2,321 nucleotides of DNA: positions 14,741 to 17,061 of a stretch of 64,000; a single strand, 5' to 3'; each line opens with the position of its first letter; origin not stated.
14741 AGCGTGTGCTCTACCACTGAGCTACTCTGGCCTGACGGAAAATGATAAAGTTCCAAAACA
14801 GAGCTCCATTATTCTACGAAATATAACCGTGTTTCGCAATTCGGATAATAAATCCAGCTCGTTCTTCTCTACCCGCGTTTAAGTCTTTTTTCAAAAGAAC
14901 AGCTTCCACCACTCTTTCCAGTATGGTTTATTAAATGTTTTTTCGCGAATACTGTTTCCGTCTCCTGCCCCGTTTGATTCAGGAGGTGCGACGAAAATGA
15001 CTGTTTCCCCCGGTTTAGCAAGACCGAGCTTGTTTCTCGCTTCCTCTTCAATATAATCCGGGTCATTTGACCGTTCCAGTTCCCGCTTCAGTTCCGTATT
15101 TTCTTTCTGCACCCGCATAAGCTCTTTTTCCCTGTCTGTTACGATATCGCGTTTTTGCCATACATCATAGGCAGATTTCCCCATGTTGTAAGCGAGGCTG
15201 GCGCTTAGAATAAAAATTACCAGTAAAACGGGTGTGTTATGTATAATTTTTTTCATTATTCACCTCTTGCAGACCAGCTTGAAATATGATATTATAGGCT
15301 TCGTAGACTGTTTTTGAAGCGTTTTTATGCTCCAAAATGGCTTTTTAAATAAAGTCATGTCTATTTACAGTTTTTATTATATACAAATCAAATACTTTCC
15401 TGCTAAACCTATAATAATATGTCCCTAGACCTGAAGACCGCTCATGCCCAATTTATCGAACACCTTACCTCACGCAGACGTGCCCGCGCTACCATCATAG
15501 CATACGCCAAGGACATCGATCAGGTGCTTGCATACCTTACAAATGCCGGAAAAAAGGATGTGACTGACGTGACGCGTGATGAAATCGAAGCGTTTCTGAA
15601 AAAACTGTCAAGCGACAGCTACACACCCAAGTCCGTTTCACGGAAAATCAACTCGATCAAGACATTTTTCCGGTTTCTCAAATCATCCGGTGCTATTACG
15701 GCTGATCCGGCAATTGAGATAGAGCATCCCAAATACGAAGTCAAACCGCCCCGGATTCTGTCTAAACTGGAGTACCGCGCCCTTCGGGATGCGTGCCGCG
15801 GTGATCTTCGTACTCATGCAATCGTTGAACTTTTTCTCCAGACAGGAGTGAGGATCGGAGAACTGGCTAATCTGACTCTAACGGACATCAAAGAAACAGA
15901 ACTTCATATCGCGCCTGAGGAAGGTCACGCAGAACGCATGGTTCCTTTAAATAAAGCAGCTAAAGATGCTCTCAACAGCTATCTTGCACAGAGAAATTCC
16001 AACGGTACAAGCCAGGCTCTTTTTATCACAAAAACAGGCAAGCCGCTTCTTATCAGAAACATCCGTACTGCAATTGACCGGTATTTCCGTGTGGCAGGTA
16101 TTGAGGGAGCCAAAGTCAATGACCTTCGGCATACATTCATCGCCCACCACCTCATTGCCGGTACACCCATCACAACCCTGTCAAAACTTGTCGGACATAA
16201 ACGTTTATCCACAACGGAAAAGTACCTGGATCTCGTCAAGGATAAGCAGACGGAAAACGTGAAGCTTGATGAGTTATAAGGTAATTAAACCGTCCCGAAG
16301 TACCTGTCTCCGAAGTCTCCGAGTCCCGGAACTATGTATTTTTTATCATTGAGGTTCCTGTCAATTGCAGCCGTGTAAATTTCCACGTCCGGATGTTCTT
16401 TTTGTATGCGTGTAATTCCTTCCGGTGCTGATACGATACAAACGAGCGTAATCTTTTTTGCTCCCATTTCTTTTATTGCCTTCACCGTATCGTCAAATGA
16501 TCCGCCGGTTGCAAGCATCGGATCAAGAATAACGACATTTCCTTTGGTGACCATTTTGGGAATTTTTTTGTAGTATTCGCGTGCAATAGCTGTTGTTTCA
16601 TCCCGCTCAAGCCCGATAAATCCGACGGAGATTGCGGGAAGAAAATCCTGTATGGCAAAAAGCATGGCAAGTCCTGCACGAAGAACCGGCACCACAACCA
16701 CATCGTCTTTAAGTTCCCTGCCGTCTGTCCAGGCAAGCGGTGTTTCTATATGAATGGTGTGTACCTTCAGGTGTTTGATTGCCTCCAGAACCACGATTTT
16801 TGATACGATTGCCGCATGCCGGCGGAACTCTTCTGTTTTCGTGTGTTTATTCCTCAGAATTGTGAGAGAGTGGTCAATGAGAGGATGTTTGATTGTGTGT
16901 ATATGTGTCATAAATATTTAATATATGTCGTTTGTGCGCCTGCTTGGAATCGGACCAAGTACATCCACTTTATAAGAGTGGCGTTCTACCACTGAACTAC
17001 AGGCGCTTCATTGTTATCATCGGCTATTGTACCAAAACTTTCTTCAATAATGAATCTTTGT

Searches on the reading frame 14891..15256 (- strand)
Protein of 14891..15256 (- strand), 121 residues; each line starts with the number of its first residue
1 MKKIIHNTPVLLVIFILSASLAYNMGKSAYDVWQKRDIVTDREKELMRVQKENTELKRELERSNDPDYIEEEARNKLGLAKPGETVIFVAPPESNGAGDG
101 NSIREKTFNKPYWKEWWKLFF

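Call 84: search_protein_families(library=ncbifam, proteins=[window:14891-15256:-], max_evalue=0.001)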
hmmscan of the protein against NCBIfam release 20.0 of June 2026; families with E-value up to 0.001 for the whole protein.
window:14891-15256:- (121 aa): 2 families
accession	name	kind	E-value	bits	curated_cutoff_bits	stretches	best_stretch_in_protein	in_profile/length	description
NF002058.0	PRK00888.1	equivalog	1.1e-07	31.7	101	1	11-95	5-93/111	cell division protein FtsB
NF053549.1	FtsL_Actino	equivalog_domain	4e-05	23.4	55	1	12-87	6-79/83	cell division protein FtsL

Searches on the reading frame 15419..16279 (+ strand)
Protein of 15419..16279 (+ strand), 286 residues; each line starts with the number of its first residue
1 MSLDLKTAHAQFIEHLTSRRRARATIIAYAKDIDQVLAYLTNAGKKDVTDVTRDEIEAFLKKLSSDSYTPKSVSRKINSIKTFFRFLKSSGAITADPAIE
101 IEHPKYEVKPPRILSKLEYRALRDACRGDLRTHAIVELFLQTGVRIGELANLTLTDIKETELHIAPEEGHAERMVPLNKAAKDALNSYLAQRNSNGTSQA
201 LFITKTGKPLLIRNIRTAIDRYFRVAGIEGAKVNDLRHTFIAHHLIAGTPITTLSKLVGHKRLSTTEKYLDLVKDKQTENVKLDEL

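Call 3: search_protein_families(library=pfam, proteins=[window:15419-16279:+], max_evalue=0.1)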
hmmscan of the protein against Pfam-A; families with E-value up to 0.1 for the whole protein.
window:15419-16279:+ (286 aa): 5 families
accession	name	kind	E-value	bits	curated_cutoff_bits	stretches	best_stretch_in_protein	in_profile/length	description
PF00589.27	Phage_integrase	-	1.8e-27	96.7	27.1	1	114-272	3-168/172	Phage integrase family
PF02899.23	Phage_int_SAM_1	-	1.6e-15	57.6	22.3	1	11-90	3-82/83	Phage integrase, N-terminal SAM-like domain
PF13495.12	Phage_int_SAM_4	-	6.2e-10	39.8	27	1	11-85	4-76/85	Phage integrase, N-terminal SAM-like domain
PF22822.1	MrpR_N_CB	-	0.023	15.8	27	1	44-86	36-76/79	MrpR, N-terminal core-binding domain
PF22022.2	Phage_int_M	-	0.061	14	27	0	28-100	19-92/96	Phage integrase central domain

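Call 84: search_protein_families(library=ncbifam, proteins=[window:15419-16279:+], max_evalue=0.001)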
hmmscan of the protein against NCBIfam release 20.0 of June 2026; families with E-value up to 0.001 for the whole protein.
window:15419-16279:+ (286 aa): 9 families
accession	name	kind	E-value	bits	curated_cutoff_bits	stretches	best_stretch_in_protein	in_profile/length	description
TIGR02224.1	recomb_XerC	equivalog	5e-50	170.5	335.15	1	11-275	2-280/295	tyrosine recombinase XerC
TIGR02225.1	recomb_XerD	equivalog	9e-50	169.6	329.6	1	11-276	2-278/290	site-specific tyrosine recombinase XerD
NF001399.0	PRK00283.1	subfamily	2.4e-47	161.6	279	1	7-276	7-287/300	tyrosine recombinase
NF040815.2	recomb_XerA_Arch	equivalog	1.4e-46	159.2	220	1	11-276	2-258/263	site-specific tyrosine recombinase/integron integrase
NF002331.0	PRK01287.1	subfamily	4e-28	98.4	371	1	5-270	26-310/365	site-specific tyrosine recombinase XerC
NF003462.0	PRK05084.1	equivalog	2.2e-22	79.3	267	1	129-281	194-353/360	tyrosine recombinase XerS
TIGR02249.1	integrase_gron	subfamily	3.2e-20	72.7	265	2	11-192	4-180/315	integron integrase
NF002685.0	PRK02436.1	equivalog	6.5e-10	39.3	178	1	14-269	7-243/245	site-specific tyrosine recombinase XerD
NF011946.0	PRK15417.1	equivalog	9.6e-08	31.6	435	0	217-275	259-318/337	integron integrase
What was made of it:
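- On tRNA-integrated genomic island: It lies at 15419-16279, on the 5' side of the tRNA, beside ftsB-like and upp genes (calls 3, 84).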

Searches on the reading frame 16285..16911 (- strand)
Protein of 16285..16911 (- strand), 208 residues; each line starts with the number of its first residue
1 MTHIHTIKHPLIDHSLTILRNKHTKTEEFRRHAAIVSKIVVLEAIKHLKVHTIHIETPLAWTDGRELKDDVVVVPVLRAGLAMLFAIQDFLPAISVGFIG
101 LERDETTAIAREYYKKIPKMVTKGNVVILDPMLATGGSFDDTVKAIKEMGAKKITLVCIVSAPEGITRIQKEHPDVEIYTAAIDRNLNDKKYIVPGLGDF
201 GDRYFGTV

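Call 84: search_protein_families(library=ncbifam, proteins=[window:16285-16911:-], max_evalue=0.001)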
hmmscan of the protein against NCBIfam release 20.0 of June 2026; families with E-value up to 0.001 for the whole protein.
window:16285-16911:- (208 aa): 15 families
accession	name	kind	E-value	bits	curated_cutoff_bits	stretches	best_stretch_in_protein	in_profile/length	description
TIGR01091.1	upp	equivalog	6.4e-76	254.6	208.35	1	4-207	2-206/207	uracil phosphoribosyltransferase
NF001097.0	PRK00129.1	equivalog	1.8e-75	253.3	114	1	2-207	2-208/209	uracil phosphoribosyltransferase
NF002095.0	PRK00934.1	equivalog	1.4e-06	27.7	296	1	121-159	203-241/287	ribose-phosphate diphosphokinase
NF005299.0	PRK06827.1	subfamily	3.2e-06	26.1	327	1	119-173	261-316/383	phosphoribosylpyrophosphate synthetase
TIGR01251.1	ribP_PPkin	subfamily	8.2e-06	24.9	113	1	121-160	208-247/309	ribose-phosphate diphosphokinase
TIGR01367.1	pyrE_Therm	equivalog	9.8e-06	25.3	150.25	1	93-162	79-144/187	orotate phosphoribosyltransferase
NF040646.1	HPT_Archaea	equivalog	1.7e-05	24.5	200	1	122-172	113-163/184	hypoxanthine/guanine phosphoribosyltransferase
NF002635.0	PRK02304.1-4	subfamily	2.2e-05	24.1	146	1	122-177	114-169/188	adenine phosphoribosyltransferase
NF009211.0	PRK12560.1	equivalog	3.2e-05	23.8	188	1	122-163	113-154/187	adenine phosphoribosyltransferase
NF002632.0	PRK02304.1-1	equivalog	0.00022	21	243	1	122-170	118-168/183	adenine phosphoribosyltransferase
NF002620.0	PRK02277.1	subfamily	0.00037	20.2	115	1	121-169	139-186/201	orotate phosphoribosyltransferase-like protein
NF002634.0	PRK02304.1-3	equivalog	0.0007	19.3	170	0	124-172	118-169/182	adenine phosphoribosyltransferase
NF002320.0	PRK01259.1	subfamily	0.00078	18.9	297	1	121-185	212-278/316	ribose-phosphate diphosphokinase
TIGR01090.1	apt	equivalog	0.00082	19.5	185.85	0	123-162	109-148/169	adenine phosphoribosyltransferase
NF002636.0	PRK02304.1-5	equivalog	0.00082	18.9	125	0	122-161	116-155/176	adenine phosphoribosyltransferase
